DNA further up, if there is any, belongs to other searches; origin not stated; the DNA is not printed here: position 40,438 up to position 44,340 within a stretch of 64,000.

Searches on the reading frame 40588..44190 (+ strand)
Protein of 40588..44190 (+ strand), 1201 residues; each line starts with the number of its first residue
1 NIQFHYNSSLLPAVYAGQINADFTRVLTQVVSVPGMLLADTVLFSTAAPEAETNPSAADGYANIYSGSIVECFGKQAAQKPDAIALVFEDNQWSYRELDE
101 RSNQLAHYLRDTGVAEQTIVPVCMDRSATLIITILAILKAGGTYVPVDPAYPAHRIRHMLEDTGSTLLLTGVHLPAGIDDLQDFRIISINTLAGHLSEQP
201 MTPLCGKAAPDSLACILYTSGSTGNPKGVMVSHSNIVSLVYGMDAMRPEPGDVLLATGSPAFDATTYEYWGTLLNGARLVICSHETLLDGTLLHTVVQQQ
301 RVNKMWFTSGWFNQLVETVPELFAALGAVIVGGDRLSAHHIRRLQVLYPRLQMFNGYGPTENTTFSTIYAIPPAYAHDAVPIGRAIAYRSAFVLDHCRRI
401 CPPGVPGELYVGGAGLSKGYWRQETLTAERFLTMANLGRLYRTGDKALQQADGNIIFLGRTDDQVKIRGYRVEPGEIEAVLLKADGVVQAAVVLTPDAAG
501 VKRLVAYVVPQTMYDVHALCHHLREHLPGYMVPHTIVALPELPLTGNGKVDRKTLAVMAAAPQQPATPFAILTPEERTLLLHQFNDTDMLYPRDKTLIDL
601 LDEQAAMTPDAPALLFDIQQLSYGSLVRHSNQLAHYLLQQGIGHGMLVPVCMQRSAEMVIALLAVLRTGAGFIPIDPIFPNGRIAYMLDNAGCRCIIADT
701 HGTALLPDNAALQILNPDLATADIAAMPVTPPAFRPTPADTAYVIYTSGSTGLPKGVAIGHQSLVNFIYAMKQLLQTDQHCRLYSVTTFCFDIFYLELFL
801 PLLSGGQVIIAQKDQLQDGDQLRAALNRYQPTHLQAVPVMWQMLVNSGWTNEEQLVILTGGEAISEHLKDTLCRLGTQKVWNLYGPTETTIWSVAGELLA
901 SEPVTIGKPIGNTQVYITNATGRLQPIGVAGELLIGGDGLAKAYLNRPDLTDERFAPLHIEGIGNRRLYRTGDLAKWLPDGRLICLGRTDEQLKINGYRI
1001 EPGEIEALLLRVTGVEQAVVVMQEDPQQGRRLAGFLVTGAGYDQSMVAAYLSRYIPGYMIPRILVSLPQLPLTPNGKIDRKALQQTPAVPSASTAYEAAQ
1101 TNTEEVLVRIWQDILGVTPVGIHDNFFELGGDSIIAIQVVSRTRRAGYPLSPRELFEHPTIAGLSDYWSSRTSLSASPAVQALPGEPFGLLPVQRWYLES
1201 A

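Call 41: search_protein_families(library=pfam, proteins=[window:40588-44190:+], max_evalue=1)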
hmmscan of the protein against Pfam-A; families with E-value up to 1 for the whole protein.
window:40588-44190:+ (1201 aa): 3 families
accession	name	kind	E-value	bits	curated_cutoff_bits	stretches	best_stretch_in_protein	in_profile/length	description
PF00501.34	AMP-binding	-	4.6e-167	556.1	29.9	2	75-421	3-384/384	AMP-binding enzyme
PF13193.12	AMP-binding_C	-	2.1e-27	96.3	24.5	2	476-549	1-76/76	AMP-binding enzyme C-terminal domain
PF00550.31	PP-binding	-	4.4e-16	59.3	20.8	1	1106-1167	2-66/67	Phosphopantetheine attachment site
